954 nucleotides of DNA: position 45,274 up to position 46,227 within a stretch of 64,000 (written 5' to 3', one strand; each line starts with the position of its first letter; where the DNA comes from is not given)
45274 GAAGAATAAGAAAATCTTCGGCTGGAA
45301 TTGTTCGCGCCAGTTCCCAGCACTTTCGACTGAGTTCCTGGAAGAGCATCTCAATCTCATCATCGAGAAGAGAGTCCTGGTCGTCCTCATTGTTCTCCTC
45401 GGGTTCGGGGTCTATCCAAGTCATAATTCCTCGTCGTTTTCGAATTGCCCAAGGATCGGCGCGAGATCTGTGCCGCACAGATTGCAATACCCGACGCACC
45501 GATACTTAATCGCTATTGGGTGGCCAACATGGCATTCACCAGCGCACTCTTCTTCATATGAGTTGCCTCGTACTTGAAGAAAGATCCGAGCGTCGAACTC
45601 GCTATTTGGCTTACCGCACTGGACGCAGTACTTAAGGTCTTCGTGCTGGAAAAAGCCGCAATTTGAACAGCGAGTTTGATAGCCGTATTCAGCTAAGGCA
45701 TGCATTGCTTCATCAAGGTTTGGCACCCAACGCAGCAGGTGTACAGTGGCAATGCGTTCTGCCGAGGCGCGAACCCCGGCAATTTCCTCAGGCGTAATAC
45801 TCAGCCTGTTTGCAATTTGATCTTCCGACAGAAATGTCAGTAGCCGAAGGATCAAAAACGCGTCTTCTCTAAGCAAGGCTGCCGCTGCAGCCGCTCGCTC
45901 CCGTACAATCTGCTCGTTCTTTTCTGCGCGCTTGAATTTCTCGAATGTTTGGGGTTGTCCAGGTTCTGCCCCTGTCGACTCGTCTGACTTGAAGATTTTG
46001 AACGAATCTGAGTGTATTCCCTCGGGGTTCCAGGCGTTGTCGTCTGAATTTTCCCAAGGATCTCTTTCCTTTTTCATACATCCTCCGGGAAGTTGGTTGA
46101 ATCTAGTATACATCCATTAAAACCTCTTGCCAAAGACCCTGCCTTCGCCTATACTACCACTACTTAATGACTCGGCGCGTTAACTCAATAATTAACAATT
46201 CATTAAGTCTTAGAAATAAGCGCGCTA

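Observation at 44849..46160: Tandem, translationally coupled paralogues: sigma-70 region-4-like HTH fused to zinc-ribbon and Cys/His modules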

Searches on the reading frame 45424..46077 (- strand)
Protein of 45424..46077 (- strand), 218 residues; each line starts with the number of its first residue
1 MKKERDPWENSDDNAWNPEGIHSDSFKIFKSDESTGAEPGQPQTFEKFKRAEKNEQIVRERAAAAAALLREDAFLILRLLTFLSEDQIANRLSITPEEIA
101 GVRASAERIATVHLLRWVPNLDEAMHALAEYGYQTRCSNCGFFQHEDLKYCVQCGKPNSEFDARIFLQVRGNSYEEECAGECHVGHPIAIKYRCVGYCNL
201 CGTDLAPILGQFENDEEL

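Call 4: search_protein_families(library=pfam, proteins=[window:45424-46077:-], max_evalue=10)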
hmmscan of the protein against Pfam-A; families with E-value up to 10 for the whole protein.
seq(218 aa): 6 families
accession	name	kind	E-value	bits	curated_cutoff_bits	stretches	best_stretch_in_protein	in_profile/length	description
PF17032.10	Zn_ribbon_15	-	0.0065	17.7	28.9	1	132-155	50-73/73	zinc-ribbon family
PF12172.15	zf-ChsH2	-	0.0096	16.1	23.2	1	135-158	12-35/37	ChsH2, rubredoxin-like zinc ribbon domain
PF13240.11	Zn_Ribbon_1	-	0.061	13.6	25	1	150-160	1-11/23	zinc-ribbon domain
PF12773.13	DZR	-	0.075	13.6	27.3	1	135-155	25-45/45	Double zinc ribbon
PF14803.11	Zn_ribbon_Nudix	-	0.63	10.4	25.6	1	149-158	1-10/34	Nudix N-terminal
PF13248.11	Zn_ribbon_3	-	4.2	7.4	27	1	149-159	3-12/26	zinc-ribbon domain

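Call 5: search_protein_families(library=ncbifam, proteins=[window:45424-46077:-], max_evalue=10)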
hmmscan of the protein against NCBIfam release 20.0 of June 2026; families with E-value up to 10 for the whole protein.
seq(218 aa): 2 families
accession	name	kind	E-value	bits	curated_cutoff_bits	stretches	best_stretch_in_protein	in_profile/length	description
NF009179.0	PRK12527.1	equivalog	0.12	12.5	162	1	39-96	84-135/159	RNA polymerase sigma factor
NF001646.0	PRK00420.1-3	equivalog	8.2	6.7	117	1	135-160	21-48/117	hypothetical protein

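Call 11: find_homologous_proteins(query=window:45424-46077:-, max_evalue=0.01)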
Query seq(218 aa) (218 aa): 1 proteins with E <= 0.01 among 1533 candidates.
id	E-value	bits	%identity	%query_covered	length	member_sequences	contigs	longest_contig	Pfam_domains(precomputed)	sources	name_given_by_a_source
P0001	4.5e-147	505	100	100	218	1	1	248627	-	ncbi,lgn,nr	ncbi:MAG: hypothetical protein JWO40_169 [Candidatus Doudnabacteria bacterium]|nr:hypothetical prote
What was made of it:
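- Tried and rejected: The word-indexed homologue search with A returned only A itself (call 11).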

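Call 12: search_solved_structures(query=window:45424-46077:-, max_evalue=10)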
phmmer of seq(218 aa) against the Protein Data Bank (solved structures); distinct sequences matched with E-value up to 10: 13.
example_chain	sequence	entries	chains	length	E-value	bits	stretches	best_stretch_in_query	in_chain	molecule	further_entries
1ryt_A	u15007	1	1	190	0.12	15.2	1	97-162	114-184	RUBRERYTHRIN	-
1b71_A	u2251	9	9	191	0.12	15.2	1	97-162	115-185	PROTEIN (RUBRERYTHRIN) | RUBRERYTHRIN | Rubrerythrin all-iron(III) form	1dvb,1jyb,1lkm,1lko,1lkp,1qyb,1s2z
7e62_C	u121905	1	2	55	0.36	13.6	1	126-158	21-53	TGF-beta-activated kinase 1 and MAP3K7-binding protein 2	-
2wwz_C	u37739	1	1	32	0.56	13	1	131-158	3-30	MITOGEN-ACTIVATED PROTEIN KINASE KINASE KINASE 7-INTERACTING PROTEIN 2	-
3a9j_C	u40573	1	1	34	0.6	12.9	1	131-158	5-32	Mitogen-activated protein kinase kinase kinase 7-interacting protein 2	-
2wx0_C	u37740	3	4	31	0.62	12.8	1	132-158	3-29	MITOGEN-ACTIVATED PROTEIN KINASE KINASE KINASE 7-INTERACTING PROTEIN 2 | TGF-beta-activated kinase 1 and MAP3K7-binding protein 2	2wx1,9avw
3a9k_C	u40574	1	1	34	0.67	12.7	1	132-158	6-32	Mitogen-activated protein kinase kinase kinase 7-interacting protein 3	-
1kn7_A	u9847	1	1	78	0.82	12.4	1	30-70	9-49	VOLTAGE-GATED POTASSIUM CHANNEL PROTEIN KV1.4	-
9avt_C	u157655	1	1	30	0.85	12.4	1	132-158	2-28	TGF-beta-activated kinase 1 and MAP3K7-binding protein 2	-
2mxv_A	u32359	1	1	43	0.88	12.4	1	135-165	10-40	RNA-binding protein 10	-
8s05_C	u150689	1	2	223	1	12.2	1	131-160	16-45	Conserved protein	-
2mzz_A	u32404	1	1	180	1.2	11.9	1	115-162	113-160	Apolipoprotein B mRNA-editing enzyme, catalytic polypeptide-like 3G variant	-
3pmc_A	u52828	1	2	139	1.6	11.5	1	45-112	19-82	Uncharacterized protein pXO2-61/BXB0075/GBAA_pXO2_0075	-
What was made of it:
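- Weak rubredoxin/rubrerythrin-type sequence hits (calls 4, 12).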

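Call 21: search_protein_families(library=phrogs, proteins=[window:45424-46077:-], max_evalue=10)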
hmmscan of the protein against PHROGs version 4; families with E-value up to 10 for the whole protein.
window:45424-46077:- (218 aa): 5 families
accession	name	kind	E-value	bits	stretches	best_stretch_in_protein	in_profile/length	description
phrog_10714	-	unknown function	0.028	15.6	1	130-157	69-98/109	-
phrog_4736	-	other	0.25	11.6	1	140-204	414-479/498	L-glutamine-D-fructose-6-phosphate aminotransferase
phrog_27555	-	transcription regulation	0.36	11.4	1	48-103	112-167/203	transcriptional regulator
phrog_9414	-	unknown function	3.8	8.6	1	149-169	5-25/71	-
phrog_2546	-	unknown function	9.1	7.5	1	136-158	2-24/180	-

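Call 22: search_protein_families(library=padloc, proteins=[window:45424-46077:-], max_evalue=10)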
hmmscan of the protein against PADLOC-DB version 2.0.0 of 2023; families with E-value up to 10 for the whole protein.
window:45424-46077:- (218 aa): 0 families

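Call 29: find_homologous_proteins(query=A3, max_evalue=0.001)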
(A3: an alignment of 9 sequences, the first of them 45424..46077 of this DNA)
Query A3 (9 sequences) (218 aa, profile of the alignment): 5 proteins with E <= 0.001 among 7345 candidates.
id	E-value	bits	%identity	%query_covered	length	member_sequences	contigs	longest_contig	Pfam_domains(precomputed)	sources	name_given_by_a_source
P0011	7.5e-61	224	26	65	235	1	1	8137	-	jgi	jgi:hypothetical protein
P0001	5.0e-57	211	100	100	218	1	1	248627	-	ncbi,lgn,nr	ncbi:MAG: hypothetical protein JWO40_169 [Candidatus Doudnabacteria bacterium]|nr:hypothetical prote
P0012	4.1e-56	208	31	51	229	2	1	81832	-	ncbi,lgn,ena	ncbi:MAG: hypothetical protein AAB351_02440 [Patescibacteria group bacterium]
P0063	1.4e-34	138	33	38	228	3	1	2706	-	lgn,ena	-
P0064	2.5e-33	134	27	69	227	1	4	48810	-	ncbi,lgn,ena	-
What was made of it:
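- Tried and rejected: With the nine-member profile it returned only five proteins (call 29).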

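Call 31: find_encoding_contigs(protein=P0064, flank=6000, max_places=4)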
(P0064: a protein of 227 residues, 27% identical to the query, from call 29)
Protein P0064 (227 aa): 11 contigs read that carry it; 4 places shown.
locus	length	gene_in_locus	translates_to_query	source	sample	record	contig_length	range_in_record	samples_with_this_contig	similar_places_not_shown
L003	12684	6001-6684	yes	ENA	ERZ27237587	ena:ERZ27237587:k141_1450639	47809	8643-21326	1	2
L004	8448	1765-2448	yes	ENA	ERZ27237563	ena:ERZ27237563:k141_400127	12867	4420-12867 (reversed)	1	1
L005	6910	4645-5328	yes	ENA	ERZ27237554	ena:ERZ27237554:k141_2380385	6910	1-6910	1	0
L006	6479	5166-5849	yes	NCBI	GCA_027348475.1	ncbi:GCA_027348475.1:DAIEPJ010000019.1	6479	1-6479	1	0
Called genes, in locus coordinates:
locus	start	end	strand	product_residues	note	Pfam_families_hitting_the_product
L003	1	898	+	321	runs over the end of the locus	PF01368:DHH, PF02272:DHHA1 (weak)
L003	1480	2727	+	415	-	PF01073:3Beta_HSD, PF01370:Epimerase, PF02719:Polysacc_synt_2, PF04321:RmlD_sub_bind, PF07993:NAD_binding_4 (weak), PF16363:GDP_Man_Dehyd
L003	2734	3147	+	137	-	PF05523:FdtA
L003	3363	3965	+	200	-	-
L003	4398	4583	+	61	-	PF12647:RNHCP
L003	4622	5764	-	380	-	PF21710:Spt6_S1 (faint), PF00575:S1, PF23459:S1_RRP5 (weak)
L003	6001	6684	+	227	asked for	-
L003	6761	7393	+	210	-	PF13483:Lactamase_B_3, PF12706:Lactamase_B_2 (weak)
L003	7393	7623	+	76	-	-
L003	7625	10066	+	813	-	PF00521:DNA_topoisoIV, PF03989:DNA_gyraseA_C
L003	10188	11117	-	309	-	-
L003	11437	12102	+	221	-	PF00590:TP_methylase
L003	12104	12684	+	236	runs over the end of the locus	PF20772:TACO1_YebC_N, PF01709:Transcrip_reg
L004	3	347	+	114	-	?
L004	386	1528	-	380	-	PF21710:Spt6_S1 (faint), PF00575:S1, PF23459:S1_RRP5 (weak)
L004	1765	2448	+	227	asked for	-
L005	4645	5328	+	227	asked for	-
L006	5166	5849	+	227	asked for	-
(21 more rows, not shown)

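Call 45: find_encoding_contigs(protein=P0063, flank=6000, max_places=3)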
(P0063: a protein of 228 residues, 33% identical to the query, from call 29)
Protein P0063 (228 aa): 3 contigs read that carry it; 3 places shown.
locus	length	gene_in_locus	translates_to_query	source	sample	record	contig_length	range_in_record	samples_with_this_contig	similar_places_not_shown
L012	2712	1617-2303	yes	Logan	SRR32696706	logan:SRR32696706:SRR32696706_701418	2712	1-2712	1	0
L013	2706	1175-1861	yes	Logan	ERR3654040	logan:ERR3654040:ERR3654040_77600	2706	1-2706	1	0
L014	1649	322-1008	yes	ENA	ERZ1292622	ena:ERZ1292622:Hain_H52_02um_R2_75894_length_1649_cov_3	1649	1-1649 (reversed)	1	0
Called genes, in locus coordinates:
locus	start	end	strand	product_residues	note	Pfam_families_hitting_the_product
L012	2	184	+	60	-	?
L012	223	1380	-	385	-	PF21710:Spt6_S1 (faint), PF00575:S1, PF23459:S1_RRP5 (weak)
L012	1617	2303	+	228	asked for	-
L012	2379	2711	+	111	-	?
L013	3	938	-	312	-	?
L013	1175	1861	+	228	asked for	-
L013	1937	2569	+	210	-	PF13483:Lactamase_B_3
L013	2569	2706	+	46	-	?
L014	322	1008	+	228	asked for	-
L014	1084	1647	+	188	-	?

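Call 48: predict_structure(alignment_id=A4)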
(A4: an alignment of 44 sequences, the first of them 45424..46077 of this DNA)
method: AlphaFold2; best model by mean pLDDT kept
length: 218 residues; sequences in the alignment: 44
mean_pLDDT: 87.0   pTM: 0.72
mean pLDDT of the five models: 87.0, 86.7, 86.4, 86.1, 85.5
residues with pLDDT >= 90: 158; 70-90: 7; 50-70: 50; < 50: 3
segments of 3 or more residues with pLDDT < 50: none
pLDDT, mean of each block of 10 residues (from residue 1): 59 61 56 59 78 95 97 97 97 98 98 97 98 96 97 98 97 96 94 94 86 59
secondary structure, 60 per line:
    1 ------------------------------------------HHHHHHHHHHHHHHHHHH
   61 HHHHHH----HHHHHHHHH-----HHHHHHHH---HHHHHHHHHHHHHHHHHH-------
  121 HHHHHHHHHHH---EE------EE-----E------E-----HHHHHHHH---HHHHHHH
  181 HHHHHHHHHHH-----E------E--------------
elements in order: H43-66 H71-79 H85-92 H96-113 H121-131 H163-170 H174-191
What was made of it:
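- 45952..46077 (-): A residues 1-42: disordered acidic tail with the conserved Trp motif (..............; family pattern W-[ED]-x3-5-W-[KR]-G). pLDDT 56-61 (call 48).
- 45736..45951 (-): A residues 43-114: four-helix sigma-region-4/LuxR-type HTH domain (helices 43-66, 71-79, 85-92, 96-113). AF2 pLDDT >94 (call 48).
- On Sigma-70 family sigma factor: No Sigma70_r2 hit was found (calls 4, 5, 48).
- On DksA/TraR: The model shows no long antiparallel coiled coil (call 48).
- A confident model (call 48).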

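Call 53: fold_search(model_id=the predicted structure, library=pdb)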
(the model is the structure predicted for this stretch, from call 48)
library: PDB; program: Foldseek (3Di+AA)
matches with E <= 10: 166; with E <= 0.001: 0
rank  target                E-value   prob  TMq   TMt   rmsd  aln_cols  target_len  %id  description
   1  8a5r                  2.6e-01  0.98  0.25  0.27   4.1        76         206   17  Crystal structure of light-activated DNA-binding protein EL222 from Erythrobacter litoralis crystallized and measured in (released 2023-07-05)
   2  5xt2_A                4.2e-01  0.91  0.26  0.28   4.1        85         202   22  Crystal structures of full-length FixJ from B. japonicum crystallized in space group P212121 (released 2018-05-23)
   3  5xt2_B                5.0e-01  0.84  0.25  0.27   4.6        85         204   22  Crystal structures of full-length FixJ from B. japonicum crystallized in space group P212121 (released 2018-05-23)
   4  5xt2_E                7.7e-01  0.77  0.27  0.28   4.4        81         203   25  Crystal structures of full-length FixJ from B. japonicum crystallized in space group P212121 (released 2018-05-23)
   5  3p7n_A                9.6e-01  0.89  0.26  0.30   4.0        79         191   16  Crystal structure of light activated transcription factor El222 from Erythrobacter litoralis (released 2011-05-25)
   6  1yio                  1.2e+00  0.72  0.27  0.29   4.5        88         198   15  Crystallographic structure of response regulator StyR from Pseudomonas fluorescens (released 2005-09-27)
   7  3kln_B                1.5e+00  0.63  0.22  0.22   4.1        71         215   17  Vibrio cholerae VpsT (released 2010-02-09)
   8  4hye_A                1.7e+00  0.63  0.21  0.23   4.1        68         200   22  Crystal structure of a response regulator spr1814 from Streptococcus pneumoniae reveals unique interdomain contacts am (released 2013-06-05)
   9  7p5x_AF               1.7e+00  0.44  0.24  0.18   5.2        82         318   12  Mycobacterial RNAP with transcriptional activator PafBC (released 2021-12-22)
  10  6jqs                  1.9e+00  0.82  0.23  0.68   2.8        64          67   19  Structure of Transcription factor, GerE (released 2019-04-24)
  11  3klo_B                1.9e+00  0.35  0.23  0.23   7.3        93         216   18  Vibrio cholerae VpsT bound to c-di-GMP (released 2010-02-09)
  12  6kju_B                2.0e+00  0.72  0.23  0.22   3.0        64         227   17  Huge conformation shift of Vibrio cholerae VqmA dimer in the absence of target DNA provides insight into DNA-binding m (released 2019-11-13)
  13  3clo_C                2.0e+00  0.60  0.22  0.19   4.2        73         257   26  Crystal structure of putative transcriptional regulator containing a LuxR DNA binding domain (NP_811094.1) from Bacter (released 2008-04-01)
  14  6ugl_A                2.1e+00  0.75  0.23  0.23   2.7        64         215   20  Vibrio cholerae quorum-sensing receptor VqmA bound to its autoinducer ligand DPO (released 2020-01-29)
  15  3hug_A                2.1e+00  0.44  0.22  0.54   6.6        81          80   21  Crystal structure of Mycobacterium tuberculosis anti-sigma factor RslA in complex with -35 promoter binding domain of  (released 2010-03-02)
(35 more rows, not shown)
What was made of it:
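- Closest known: LuxR/FixJ/GerE-type DNA-binding domains. Same: They take the Foldseek top ranks (call 53).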

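Call 68: search_protein_families(library=pfam, alignment_id=A4, max_evalue=0.1)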
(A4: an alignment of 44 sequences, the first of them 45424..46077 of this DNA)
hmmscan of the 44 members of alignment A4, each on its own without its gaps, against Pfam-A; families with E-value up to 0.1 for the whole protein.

A. member 1, window:45424-46077:- (218 aa): 4 families
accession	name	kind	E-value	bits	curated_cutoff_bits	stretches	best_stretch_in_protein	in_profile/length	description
PF17032.10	Zn_ribbon_15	-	0.0065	17.7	28.9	1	132-155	50-73/73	zinc-ribbon family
PF12172.15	zf-ChsH2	-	0.0096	16.1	23.2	1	135-158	12-35/37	ChsH2, rubredoxin-like zinc ribbon domain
PF13240.11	Zn_Ribbon_1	-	0.061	13.6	25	0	150-160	1-11/23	zinc-ribbon domain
PF12773.13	DZR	-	0.075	13.6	27.3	1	135-155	25-45/45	Double zinc ribbon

B. families by the number of members that match (of 44 scanned): 60 families (the first 25 are shown)
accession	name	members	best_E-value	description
PF12773.13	DZR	32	5.1e-08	Double zinc ribbon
PF17032.10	Zn_ribbon_15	26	3.1e-05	zinc-ribbon family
PF13240.11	Zn_Ribbon_1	25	1.4e-07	zinc-ribbon domain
PF13248.11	Zn_ribbon_3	22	4.5e-09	zinc-ribbon domain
PF18912.6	DZR_2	17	0.00028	Double zinc ribbon domain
PF24460.1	DUF7575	8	1.3e-06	Domain of unknown function (DUF7575)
PF24463.1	DUF7577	8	9.1e-05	Domain of unknown function (DUF7577)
PF14803.11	Zn_ribbon_Nudix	7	0.00011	Nudix N-terminal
PF08772.16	Zn_ribbon_NOB1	5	0.00055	Nin one binding (NOB1) Zn-ribbon like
PF12172.15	zf-ChsH2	4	0.0038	ChsH2, rubredoxin-like zinc ribbon domain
PF10235.14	Cript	4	0.0054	Microtubule-associated protein CRIPT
PF09297.16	Zn_ribbon_NUD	4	0.02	NADH pyrophosphatase zinc ribbon domain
PF06221.18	zf-C2HC5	4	0.031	Putative zinc finger motif, C2HC5-type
PF10571.15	UPF0547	3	0.0012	Uncharacterised protein family UPF0547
PF10005.14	Zn_ribbon_DZR_6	3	0.012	zinc-ribbon domain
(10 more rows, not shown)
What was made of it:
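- On Pfam DZR / zinc ribbon: Relatives do better: 32 of 44 at E<=0.1, best 5e-8 (call 68).
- Closest known: Pfam DZR / zinc-ribbon domains. Same: 32 of 44 relatives hit DZR at E<=0.1, best 5e-8 (call 68).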

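Call 69: search_solved_structures(query=A3, max_evalue=10, show_alignments=2)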
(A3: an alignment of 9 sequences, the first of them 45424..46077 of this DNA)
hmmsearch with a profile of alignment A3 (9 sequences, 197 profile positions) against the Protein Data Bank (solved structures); distinct sequences matched with E-value up to 10: 21.
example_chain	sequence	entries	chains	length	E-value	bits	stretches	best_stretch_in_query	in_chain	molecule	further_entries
4wce_Z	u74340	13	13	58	0.012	18.9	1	96-141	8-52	50S ribosomal protein L32 | Large ribosomal subunit protein bL32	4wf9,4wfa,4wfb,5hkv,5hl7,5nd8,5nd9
5li0_4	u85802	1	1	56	0.013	18.8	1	97-141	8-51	50S ribosomal protein L32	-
1rp3_A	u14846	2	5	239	0.072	16.4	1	29-94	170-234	RNA polymerase sigma factor SIGMA-28 (FliA) | RNA polymerase sigma factor FliA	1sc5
7qep_O7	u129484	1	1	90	0.11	15.8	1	116-144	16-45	60S ribosomal protein L37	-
6pmi_F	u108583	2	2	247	0.24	14.7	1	10-96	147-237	RNA polymerase sigma factor FliA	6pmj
8ovl_A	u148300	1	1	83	0.4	13.9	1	168-193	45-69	Copper-translocating P-type ATPase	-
1gku_B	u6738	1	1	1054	0.48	13.7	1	117-156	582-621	REVERSE GYRASE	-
5myj_B5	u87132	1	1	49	0.52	13.6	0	125-186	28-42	50S ribosomal protein L33 3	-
1gl9_B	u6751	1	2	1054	0.54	13.5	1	117-156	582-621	REVERSE GYRASE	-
3lg7_A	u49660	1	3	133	0.69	13.2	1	30-109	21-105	4E10_S0_1EZ3A_002_C (T246)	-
9eho_j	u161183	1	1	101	0.86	12.9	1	116-142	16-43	Ribosomal protein L37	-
1p4w_A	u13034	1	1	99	0.97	12.7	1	48-86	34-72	rcsB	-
6zj3_Ly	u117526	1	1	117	1.1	12.5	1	116-145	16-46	Ribosomal protein eL37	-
8s05_C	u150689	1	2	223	1.1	12.4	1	115-139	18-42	Conserved protein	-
4ddt_A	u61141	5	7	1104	1.4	12.1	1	117-159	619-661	Reverse gyrase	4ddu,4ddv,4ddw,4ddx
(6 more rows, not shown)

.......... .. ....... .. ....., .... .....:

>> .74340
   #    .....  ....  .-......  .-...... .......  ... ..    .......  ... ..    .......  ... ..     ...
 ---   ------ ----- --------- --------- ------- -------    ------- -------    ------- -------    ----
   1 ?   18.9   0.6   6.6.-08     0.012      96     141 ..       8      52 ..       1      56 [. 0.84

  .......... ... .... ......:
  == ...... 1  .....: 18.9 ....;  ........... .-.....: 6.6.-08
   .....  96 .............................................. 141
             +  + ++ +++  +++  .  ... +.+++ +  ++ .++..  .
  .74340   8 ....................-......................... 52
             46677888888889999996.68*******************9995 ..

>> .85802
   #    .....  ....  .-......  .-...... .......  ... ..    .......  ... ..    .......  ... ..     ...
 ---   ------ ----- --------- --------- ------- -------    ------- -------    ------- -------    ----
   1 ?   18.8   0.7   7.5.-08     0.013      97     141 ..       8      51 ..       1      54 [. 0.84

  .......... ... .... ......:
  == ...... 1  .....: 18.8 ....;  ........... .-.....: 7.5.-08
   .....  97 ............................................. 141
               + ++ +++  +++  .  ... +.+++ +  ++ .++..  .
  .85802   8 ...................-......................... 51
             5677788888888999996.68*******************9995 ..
